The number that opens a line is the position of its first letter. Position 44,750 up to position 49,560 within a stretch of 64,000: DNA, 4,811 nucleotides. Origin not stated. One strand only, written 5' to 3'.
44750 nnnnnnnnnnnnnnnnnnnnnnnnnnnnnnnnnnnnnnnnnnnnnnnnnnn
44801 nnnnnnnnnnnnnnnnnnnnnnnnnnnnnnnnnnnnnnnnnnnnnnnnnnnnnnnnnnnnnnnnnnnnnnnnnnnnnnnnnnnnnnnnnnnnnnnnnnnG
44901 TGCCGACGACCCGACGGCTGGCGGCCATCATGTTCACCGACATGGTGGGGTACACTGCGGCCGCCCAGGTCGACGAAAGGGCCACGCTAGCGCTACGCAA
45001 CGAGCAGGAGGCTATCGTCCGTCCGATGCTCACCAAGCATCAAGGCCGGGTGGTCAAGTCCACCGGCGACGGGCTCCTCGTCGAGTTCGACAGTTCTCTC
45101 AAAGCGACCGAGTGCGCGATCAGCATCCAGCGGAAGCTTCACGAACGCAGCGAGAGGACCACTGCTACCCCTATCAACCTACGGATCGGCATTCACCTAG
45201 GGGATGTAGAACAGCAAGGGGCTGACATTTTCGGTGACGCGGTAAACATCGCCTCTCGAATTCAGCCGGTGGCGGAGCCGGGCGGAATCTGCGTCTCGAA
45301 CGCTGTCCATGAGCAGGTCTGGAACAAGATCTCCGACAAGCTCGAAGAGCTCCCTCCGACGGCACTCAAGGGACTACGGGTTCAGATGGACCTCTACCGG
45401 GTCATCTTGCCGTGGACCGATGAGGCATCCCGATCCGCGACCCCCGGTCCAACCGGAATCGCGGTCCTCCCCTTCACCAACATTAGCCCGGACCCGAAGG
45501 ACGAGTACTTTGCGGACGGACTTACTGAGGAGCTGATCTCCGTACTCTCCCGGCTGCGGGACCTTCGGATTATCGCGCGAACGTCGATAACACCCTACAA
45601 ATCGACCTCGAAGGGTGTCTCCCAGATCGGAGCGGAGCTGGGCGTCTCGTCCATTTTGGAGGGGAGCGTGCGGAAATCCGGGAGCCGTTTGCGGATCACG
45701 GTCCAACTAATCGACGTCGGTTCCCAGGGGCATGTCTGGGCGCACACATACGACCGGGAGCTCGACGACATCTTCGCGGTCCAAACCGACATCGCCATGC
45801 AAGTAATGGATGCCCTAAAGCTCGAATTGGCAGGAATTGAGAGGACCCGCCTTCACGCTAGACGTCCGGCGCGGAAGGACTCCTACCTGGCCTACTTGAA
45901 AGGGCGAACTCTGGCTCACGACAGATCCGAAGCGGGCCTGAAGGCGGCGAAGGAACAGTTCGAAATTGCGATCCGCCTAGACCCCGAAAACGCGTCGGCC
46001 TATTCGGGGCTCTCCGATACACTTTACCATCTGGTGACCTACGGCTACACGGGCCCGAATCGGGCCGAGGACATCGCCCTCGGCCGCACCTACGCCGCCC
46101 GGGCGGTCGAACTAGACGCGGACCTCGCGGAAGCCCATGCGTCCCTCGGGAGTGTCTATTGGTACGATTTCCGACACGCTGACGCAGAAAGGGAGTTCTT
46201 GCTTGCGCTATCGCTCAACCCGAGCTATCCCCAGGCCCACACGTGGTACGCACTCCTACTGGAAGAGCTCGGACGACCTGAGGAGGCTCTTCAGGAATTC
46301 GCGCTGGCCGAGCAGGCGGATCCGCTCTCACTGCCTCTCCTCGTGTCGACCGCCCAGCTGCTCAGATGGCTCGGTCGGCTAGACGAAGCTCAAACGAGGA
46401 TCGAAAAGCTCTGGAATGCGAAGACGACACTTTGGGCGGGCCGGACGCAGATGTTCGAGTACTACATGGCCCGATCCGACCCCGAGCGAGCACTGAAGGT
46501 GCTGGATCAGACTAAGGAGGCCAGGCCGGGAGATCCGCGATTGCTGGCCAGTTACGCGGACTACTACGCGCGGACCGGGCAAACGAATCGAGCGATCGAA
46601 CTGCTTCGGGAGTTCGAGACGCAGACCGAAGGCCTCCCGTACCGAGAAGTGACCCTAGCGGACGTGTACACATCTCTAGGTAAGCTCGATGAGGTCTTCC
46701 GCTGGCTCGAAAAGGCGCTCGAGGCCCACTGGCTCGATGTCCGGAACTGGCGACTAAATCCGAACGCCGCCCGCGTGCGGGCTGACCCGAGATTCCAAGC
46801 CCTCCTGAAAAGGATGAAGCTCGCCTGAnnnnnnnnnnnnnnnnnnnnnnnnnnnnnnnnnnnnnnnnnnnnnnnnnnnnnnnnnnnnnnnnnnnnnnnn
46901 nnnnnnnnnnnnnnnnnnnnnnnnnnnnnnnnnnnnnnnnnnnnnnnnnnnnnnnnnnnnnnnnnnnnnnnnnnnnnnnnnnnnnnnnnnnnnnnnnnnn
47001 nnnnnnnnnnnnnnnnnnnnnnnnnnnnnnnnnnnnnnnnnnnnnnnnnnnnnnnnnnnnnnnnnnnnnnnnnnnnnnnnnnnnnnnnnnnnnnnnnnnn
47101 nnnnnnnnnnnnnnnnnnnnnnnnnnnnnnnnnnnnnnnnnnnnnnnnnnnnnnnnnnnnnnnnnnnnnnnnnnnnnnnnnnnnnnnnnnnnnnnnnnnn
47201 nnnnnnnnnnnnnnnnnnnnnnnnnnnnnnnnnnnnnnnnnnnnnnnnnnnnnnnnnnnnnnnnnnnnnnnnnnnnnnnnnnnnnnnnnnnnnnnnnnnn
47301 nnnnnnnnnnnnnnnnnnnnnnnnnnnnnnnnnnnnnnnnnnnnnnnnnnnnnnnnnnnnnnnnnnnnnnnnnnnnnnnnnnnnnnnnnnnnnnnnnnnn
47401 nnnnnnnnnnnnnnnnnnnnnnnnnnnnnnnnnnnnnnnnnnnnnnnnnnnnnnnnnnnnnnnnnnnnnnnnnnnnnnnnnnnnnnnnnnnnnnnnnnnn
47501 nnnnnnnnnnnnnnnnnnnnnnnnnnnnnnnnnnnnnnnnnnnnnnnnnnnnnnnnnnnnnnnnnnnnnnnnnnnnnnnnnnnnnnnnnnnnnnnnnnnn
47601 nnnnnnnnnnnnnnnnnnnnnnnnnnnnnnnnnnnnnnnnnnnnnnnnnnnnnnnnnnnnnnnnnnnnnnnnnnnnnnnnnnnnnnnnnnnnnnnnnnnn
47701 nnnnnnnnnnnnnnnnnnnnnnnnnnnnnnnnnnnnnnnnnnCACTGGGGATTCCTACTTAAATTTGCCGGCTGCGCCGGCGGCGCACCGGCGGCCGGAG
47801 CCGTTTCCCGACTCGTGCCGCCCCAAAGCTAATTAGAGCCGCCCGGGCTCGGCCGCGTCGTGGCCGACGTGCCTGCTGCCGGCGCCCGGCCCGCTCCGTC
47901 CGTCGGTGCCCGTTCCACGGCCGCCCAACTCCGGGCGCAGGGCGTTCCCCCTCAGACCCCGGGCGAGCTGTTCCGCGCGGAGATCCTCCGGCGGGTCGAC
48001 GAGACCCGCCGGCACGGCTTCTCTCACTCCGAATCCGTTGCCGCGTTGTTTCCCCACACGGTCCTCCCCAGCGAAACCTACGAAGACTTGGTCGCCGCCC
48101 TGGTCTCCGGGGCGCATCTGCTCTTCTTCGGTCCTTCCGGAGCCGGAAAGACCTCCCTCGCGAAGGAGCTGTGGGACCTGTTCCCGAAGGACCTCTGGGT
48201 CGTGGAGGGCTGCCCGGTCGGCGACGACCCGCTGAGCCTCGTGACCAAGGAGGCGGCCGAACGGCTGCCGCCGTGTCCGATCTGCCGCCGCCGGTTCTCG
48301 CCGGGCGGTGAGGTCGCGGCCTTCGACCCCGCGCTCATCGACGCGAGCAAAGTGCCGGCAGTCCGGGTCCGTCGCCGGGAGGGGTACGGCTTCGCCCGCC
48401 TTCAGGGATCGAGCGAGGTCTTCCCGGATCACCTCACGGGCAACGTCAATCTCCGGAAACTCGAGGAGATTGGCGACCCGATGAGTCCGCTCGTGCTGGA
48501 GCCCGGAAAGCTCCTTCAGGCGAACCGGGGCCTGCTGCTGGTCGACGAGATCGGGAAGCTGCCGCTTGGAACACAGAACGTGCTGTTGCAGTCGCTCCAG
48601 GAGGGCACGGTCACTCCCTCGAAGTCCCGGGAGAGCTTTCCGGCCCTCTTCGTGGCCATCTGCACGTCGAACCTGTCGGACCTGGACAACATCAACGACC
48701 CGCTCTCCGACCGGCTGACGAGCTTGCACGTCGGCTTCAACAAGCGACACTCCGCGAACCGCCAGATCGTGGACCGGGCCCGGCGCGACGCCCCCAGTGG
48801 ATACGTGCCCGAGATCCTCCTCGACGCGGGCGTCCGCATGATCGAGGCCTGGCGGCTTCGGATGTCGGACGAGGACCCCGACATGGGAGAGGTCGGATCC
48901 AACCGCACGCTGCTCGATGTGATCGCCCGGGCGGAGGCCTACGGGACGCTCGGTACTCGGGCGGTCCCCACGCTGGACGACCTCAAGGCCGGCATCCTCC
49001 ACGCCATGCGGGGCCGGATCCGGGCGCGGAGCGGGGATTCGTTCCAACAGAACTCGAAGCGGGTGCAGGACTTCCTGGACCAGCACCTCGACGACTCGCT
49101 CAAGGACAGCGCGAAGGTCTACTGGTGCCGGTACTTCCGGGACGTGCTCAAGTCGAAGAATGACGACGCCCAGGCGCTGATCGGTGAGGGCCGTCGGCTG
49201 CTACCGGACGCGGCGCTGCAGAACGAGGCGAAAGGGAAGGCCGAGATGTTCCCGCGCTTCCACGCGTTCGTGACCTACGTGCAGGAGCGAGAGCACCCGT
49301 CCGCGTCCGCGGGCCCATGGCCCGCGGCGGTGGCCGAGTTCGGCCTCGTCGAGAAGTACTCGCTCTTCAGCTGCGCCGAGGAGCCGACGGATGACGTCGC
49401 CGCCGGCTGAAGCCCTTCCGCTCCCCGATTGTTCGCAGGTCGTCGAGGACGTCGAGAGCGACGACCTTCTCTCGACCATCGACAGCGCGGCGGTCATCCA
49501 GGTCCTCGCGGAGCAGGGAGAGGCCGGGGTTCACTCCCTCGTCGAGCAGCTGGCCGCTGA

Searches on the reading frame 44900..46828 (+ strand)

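Call 49: search_protein_families(library=pfam, proteins=[window:44900-46828:+], max_evalue=0.001)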
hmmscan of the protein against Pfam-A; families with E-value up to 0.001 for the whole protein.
window:44900-46828:+ (642 aa): 13 families
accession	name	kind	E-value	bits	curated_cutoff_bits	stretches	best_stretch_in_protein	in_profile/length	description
PF13428.12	TPR_14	-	2.9e-14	52.6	23.5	0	444-482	1-39/44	Tetratricopeptide repeat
PF00211.25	Guanylate_cyc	-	9e-14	51.9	21.9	1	9-166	10-179/183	Adenylate and Guanylate cyclase catalytic domain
PF14559.12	TPR_19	-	6.3e-12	46.1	25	1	523-570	2-49/68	Tetratricopeptide repeat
PF13432.12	TPR_16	-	7.2e-12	46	32.7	1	416-475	3-62/65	Tetratricopeptide repeat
PF07719.23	TPR_2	-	7.3e-12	44.9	27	0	410-442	1-33/34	Tetratricopeptide repeat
PF13431.12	TPR_17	-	1.9e-11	43.7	24.4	1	433-465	2-34/34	Tetratricopeptide repeat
PF13414.12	TPR_11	-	2.2e-10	40.5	26.8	0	349-376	12-39/42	TPR repeat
PF13181.12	TPR_8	-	4e-10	39.5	25.7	0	410-442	1-33/34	Tetratricopeptide repeat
PF12895.13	ANAPC3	-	1.4e-07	32.2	27.2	1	531-605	8-81/82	Anaphase-promoting complex, cyclosome, subunit 3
PF13424.12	TPR_12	-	9e-07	29.4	30.1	0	519-571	17-70/77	Tetratricopeptide repeat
PF00515.34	TPR_1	-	3.8e-05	23.7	27.8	0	410-443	1-34/34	Tetratricopeptide repeat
PF13371.12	TPR_9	-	0.00019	21.8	35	0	521-572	4-55/73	Tetratricopeptide repeat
PF07721.20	TPR_4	-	0.00076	20.3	27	0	444-466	1-23/26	Tetratricopeptide repeat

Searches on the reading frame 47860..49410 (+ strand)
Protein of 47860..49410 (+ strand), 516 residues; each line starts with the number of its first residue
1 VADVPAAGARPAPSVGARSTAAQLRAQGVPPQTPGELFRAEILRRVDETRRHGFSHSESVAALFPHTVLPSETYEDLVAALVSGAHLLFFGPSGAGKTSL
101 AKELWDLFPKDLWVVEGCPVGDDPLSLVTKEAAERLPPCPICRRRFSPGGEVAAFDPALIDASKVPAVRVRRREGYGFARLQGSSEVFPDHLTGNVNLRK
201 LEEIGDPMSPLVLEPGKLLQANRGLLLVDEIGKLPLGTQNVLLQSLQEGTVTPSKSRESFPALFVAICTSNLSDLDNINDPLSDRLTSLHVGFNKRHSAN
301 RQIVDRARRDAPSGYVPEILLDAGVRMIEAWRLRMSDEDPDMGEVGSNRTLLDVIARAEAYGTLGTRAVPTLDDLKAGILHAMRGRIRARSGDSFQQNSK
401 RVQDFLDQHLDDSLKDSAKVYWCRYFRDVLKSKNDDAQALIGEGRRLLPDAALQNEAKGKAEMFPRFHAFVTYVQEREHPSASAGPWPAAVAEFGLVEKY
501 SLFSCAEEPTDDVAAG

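Call 22: search_protein_families(library=ncbifam, proteins=[window:47860-49410:+], max_evalue=0.01)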
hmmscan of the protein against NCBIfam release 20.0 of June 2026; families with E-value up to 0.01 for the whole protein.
window:47860-49410:+ (516 aa): 23 families
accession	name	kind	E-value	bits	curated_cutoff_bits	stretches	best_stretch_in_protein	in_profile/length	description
NF038308.1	RNA_repair_RtcR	equivalog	5.7e-11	42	650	1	215-271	271-327/530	RNA repair transcriptional activator RtcR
TIGR02031.1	BchD-ChlD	equivalog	4.4e-08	32.3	499.55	1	92-311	24-184/608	magnesium chelatase ATPase subunit D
TIGR02442.1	Cob-chelat-sub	hypoth_equivalog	4.6e-07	28.7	779.45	1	87-297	28-202/641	putative cobaltochelatase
TIGR00368.1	TIGR00368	hypoth_equivalog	1.3e-06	27.3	362.4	0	214-288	287-363/499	YifB family Mg chelatase-like AAA ATPase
NF011999.0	PRK15455.1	equivalog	1.5e-06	27.1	576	1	87-306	106-344/644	PrkA family serine protein kinase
TIGR00764.1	lon_rel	equivalog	2.9e-06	26.2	516.6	1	212-287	207-292/608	ATP-dependent protease LonB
TIGR02030.1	BchI-ChlI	equivalog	7.6e-06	25.3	466.95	1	213-291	122-200/337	magnesium chelatase ATPase subunit I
TIGR02915.1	PEP_resp_reg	equivalog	2.6e-05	23.2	502.6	1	215-271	226-282/445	PEP-CTERM-box response regulator transcription factor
NF003451.0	PRK05022.1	equivalog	3.1e-05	22.9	476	1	215-251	277-313/512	nitric oxide reductase transcriptional regulator NorR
NF041552.1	TF_PrdR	equivalog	0.0002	19.8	795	1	216-252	355-391/577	sigma-54 dependent transcriptional regulator PrdR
TIGR02640.1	gas_vesic_GvpN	equivalog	0.00058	19.5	266.8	0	81-104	18-41/262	gas vesicle protein GvpN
TIGR01818.1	ntrC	equivalog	0.00062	18.7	558.6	1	216-252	222-258/463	nitrogen regulation protein NR(I)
NF049963.1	RespRegFlgRCampy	domain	0.00067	18.6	750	1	216-271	222-277/429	fla regulon two-component system response regulator FlgR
TIGR02639.1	ClpA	equivalog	0.00075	17.8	993.15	0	224-273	558-607/734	ATP-dependent Clp protease ATP-binding subunit ClpA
TIGR03346.1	chaperone_ClpB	equivalog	0.00081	17.8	1232.1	0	225-273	670-718/853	ATP-dependent chaperone ClpB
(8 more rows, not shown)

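Call 49: search_protein_families(library=pfam, proteins=[window:47860-49410:+], max_evalue=0.001)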
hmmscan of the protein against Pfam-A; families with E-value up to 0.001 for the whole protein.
window:47860-49410:+ (516 aa): 6 families
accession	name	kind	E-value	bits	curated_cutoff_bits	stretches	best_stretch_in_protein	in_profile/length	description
PF08298.17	AAA_PrkA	-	5.9e-12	45.7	25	1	87-306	88-322/358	PrkA AAA domain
PF01078.27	Mg_chelatase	-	1.3e-10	41.4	20.3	1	213-281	97-167/207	Magnesium chelatase, subunit ChlI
PF00158.32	Sigma54_activat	-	1.3e-09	38.4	20.2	1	215-271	86-142/168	Sigma-54 interaction domain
PF07724.20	AAA_2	-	4.2e-07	30.6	27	1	222-281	75-134/166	AAA domain (Cdc48 subfamily)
PF07726.17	AAA_3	-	7.2e-07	29.6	27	1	175-272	24-112/131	ATPase family associated with various cellular activities (AAA)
PF07728.20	AAA_5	-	2e-05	25.1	22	0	183-285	33-138/139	AAA domain (dynein-related subfamily)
